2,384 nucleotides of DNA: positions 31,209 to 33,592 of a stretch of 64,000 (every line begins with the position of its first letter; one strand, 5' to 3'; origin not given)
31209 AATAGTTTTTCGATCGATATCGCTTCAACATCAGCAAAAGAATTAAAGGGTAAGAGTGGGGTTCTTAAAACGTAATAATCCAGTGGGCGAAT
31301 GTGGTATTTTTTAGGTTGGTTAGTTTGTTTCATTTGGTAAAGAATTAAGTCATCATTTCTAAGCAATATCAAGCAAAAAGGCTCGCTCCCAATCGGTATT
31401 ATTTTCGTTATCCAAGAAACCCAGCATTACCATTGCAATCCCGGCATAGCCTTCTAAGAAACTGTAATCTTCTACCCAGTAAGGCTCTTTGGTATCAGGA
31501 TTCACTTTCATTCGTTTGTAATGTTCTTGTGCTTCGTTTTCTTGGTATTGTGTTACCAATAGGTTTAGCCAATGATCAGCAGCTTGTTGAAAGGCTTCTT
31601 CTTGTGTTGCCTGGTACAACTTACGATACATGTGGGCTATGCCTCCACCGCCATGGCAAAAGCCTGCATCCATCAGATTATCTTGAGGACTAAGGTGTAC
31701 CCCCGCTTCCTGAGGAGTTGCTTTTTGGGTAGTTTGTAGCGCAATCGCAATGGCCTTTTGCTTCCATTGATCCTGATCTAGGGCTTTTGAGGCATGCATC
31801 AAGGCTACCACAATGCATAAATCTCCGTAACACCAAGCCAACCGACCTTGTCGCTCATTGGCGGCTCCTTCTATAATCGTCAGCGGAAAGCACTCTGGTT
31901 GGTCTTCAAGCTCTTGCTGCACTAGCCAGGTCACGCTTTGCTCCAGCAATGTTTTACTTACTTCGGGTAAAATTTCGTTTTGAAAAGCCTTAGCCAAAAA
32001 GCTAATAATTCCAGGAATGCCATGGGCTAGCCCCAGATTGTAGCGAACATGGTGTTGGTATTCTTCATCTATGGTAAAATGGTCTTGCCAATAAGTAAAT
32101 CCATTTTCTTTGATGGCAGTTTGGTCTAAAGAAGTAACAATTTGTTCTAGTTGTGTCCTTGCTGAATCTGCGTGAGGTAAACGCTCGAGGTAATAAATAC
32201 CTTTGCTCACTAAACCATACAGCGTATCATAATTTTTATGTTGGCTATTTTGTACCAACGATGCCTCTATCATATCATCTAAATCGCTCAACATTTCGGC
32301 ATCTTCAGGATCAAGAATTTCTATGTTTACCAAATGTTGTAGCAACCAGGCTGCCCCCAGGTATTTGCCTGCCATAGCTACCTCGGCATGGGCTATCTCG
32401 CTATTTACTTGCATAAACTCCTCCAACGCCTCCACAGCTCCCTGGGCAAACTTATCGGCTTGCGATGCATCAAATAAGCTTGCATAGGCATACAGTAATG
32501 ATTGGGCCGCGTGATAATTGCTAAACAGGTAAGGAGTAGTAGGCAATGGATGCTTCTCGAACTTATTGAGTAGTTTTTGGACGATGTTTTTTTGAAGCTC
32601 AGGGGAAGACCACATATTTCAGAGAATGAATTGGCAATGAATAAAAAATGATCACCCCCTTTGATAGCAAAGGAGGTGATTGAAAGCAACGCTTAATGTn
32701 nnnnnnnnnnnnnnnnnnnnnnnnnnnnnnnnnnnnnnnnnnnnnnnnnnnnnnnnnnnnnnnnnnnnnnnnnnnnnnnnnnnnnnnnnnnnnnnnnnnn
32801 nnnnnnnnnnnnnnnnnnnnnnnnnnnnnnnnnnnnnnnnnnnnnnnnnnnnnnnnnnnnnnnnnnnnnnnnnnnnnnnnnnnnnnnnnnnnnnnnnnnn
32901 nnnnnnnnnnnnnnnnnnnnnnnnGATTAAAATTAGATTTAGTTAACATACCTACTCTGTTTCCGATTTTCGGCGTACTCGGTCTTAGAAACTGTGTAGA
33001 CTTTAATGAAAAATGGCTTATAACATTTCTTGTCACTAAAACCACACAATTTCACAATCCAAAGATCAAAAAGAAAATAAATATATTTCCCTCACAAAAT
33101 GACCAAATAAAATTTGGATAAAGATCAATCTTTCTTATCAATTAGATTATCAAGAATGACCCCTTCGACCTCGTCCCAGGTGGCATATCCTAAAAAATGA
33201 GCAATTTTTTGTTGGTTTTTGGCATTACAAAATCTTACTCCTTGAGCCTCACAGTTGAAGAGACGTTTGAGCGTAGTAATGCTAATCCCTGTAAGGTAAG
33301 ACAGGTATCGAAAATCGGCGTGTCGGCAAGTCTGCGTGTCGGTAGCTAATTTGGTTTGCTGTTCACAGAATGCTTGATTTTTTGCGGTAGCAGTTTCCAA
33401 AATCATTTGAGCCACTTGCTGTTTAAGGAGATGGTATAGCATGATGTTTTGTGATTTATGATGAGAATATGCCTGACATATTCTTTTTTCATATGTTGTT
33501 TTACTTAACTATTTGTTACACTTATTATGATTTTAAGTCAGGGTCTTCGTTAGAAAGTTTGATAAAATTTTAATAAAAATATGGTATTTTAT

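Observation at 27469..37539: Compact class I lanthipeptide gene cluster with unsplit LanB, LanC, a double-glycine precursor and a C39-ABC exporter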

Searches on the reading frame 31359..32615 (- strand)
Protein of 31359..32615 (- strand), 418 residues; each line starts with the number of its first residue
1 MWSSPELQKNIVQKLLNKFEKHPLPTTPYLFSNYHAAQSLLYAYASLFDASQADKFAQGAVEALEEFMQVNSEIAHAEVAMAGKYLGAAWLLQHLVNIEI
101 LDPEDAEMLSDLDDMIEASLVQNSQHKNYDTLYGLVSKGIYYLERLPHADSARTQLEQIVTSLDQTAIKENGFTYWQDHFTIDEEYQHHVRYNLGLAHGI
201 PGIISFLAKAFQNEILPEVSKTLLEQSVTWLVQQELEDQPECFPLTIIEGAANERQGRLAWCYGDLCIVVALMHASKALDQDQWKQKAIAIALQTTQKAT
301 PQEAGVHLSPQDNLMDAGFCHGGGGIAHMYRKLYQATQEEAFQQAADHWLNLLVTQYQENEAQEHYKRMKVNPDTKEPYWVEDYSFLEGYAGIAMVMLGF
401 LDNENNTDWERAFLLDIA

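Call 3: search_protein_families(library=pfam, proteins=[window:31359-32615:-], max_evalue=0.01)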
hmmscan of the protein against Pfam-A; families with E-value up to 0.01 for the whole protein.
window:31359-32615:- (418 aa): 1 family
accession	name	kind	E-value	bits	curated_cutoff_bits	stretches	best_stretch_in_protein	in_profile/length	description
PF05147.19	LANC_like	-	5.4e-38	130.9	23.2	1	39-414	13-350/350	Lanthionine synthetase C-like protein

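Call 4: search_protein_families(library=ncbifam, proteins=[window:31359-32615:-], max_evalue=0.01)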
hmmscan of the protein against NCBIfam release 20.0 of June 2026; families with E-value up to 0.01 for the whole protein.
window:31359-32615:- (418 aa): 3 families
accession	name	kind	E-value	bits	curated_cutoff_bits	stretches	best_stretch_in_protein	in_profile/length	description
TIGR03897.1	lanti_2_LanM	subfamily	1.8e-18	65.8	304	1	42-399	607-928/932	type 2 lanthipeptide synthetase LanM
NF038151.1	lanthi_synth_III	equivalog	1.4e-12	46.8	575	1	264-412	608-745/833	class III lanthionine synthetase LanKC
NF038150.1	lanthi_synth_IV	equivalog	2.6e-12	45.9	650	1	116-398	586-841/851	class IV lanthionine synthetase LanL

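Call 15: search_solved_structures(query=window:31359-32615:-, show_alignments=2, max_evalue=0.001)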
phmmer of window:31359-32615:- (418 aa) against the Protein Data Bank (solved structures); distinct sequences matched with E-value up to 0.001: 4.
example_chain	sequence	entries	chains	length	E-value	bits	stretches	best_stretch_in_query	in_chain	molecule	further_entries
8byk_A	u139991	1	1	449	1.1e-14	57.7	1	182-415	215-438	Lanthionine synthetase C-like protein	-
2g02_A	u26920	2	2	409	2e-05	27.1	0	117-297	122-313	Nisin biosynthesis protein nisC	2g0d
6wq1_A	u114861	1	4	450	0.0004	22.8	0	167-343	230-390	LanC-like protein 2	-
8d0v_A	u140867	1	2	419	0.00099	21.6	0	127-343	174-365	Glutathione S-transferase LANCL1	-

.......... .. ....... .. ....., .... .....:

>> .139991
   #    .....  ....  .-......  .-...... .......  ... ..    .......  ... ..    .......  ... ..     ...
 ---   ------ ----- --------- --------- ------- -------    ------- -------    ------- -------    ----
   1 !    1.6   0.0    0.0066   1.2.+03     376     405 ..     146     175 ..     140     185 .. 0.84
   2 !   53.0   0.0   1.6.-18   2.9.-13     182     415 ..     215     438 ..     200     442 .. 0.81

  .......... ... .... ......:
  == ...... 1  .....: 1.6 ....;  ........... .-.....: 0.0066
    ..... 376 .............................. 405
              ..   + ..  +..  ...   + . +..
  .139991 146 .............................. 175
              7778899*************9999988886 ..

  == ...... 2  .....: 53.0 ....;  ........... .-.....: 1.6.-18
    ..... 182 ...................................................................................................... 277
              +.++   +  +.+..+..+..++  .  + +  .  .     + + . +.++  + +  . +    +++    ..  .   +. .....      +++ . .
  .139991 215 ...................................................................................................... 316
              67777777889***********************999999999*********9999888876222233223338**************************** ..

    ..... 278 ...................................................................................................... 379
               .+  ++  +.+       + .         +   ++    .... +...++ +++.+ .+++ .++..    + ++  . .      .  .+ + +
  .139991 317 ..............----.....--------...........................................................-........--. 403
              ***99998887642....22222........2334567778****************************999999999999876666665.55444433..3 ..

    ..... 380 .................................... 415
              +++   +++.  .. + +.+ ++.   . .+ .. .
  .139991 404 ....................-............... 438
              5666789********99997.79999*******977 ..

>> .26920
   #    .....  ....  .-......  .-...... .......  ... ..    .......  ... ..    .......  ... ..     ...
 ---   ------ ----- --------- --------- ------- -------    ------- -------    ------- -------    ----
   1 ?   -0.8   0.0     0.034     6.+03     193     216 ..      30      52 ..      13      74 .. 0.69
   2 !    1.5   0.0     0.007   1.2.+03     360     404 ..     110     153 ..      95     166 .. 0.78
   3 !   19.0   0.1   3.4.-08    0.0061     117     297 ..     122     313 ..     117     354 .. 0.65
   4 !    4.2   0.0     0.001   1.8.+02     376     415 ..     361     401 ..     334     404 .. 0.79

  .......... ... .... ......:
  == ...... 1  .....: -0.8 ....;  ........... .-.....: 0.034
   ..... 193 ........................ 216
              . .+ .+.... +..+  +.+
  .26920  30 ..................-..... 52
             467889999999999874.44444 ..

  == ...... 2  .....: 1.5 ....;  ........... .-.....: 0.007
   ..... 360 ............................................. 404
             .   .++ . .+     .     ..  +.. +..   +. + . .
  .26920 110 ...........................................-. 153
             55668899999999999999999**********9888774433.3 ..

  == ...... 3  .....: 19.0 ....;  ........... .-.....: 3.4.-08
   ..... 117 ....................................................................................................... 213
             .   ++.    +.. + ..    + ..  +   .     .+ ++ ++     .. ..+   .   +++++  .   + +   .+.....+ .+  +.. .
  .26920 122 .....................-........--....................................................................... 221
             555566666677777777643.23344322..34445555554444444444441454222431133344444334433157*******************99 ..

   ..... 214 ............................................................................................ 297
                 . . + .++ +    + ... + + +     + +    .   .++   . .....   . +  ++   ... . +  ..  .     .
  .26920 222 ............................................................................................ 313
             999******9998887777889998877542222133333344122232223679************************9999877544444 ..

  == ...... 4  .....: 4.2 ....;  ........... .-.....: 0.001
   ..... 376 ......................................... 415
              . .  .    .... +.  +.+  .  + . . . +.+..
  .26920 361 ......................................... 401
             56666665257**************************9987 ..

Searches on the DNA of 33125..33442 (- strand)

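Call 100: search_rna_families(sources=[L117, L065, L015, L071, L098, L036, L001, L008], threshold=gathering, show_alignments=3)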
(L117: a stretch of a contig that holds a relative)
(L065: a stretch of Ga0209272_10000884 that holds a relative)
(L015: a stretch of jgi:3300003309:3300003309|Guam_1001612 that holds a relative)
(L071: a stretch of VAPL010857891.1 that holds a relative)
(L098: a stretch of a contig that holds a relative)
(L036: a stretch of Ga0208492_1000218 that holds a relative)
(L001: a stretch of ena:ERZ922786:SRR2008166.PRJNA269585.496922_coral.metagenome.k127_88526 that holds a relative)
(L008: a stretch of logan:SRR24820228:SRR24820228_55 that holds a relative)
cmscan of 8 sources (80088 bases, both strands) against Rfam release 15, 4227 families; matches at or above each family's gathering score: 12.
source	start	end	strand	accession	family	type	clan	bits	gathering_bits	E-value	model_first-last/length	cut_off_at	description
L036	2464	2498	+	RF02914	DUF805b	Cis-reg;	CL00115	50.1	35.6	3.4e-11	1-35/35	no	DUF805b RNA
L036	872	907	+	RF02914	DUF805b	Cis-reg;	CL00115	47.1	35.6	3.5e-10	1-35/35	no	DUF805b RNA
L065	9792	9826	+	RF02914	DUF805b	Cis-reg;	CL00115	45.5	35.6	1.3e-09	1-35/35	no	DUF805b RNA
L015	2587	2622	+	RF02914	DUF805b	Cis-reg;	CL00115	45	35.6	1.8e-09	1-35/35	no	DUF805b RNA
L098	713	748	+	RF02914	DUF805b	Cis-reg;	CL00115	43.3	35.6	7.1e-09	1-35/35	no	DUF805b RNA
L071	329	364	-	RF02914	DUF805b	Cis-reg;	CL00115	42.4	35.6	1.4e-08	1-35/35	no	DUF805b RNA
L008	10389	10424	+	RF02914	DUF805b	Cis-reg;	CL00115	40.5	35.6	6e-08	1-35/35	no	DUF805b RNA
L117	122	157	+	RF02914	DUF805b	Cis-reg;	CL00115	40.3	35.6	7.4e-08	1-35/35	no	DUF805b RNA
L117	503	538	+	RF02914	DUF805b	Cis-reg;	CL00115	40.3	35.6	7.4e-08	1-35/35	no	DUF805b RNA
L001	9939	9973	+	RF02914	DUF805b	Cis-reg;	CL00115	39.9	35.6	9.9e-08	1-35/35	no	DUF805b RNA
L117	932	966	+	RF02914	DUF805b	Cis-reg;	CL00115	39.3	35.6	1.5e-07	1-35/35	no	DUF805b RNA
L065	10216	10250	+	RF02914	DUF805b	Cis-reg;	CL00115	38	35.6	4.4e-07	1-35/35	no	DUF805b RNA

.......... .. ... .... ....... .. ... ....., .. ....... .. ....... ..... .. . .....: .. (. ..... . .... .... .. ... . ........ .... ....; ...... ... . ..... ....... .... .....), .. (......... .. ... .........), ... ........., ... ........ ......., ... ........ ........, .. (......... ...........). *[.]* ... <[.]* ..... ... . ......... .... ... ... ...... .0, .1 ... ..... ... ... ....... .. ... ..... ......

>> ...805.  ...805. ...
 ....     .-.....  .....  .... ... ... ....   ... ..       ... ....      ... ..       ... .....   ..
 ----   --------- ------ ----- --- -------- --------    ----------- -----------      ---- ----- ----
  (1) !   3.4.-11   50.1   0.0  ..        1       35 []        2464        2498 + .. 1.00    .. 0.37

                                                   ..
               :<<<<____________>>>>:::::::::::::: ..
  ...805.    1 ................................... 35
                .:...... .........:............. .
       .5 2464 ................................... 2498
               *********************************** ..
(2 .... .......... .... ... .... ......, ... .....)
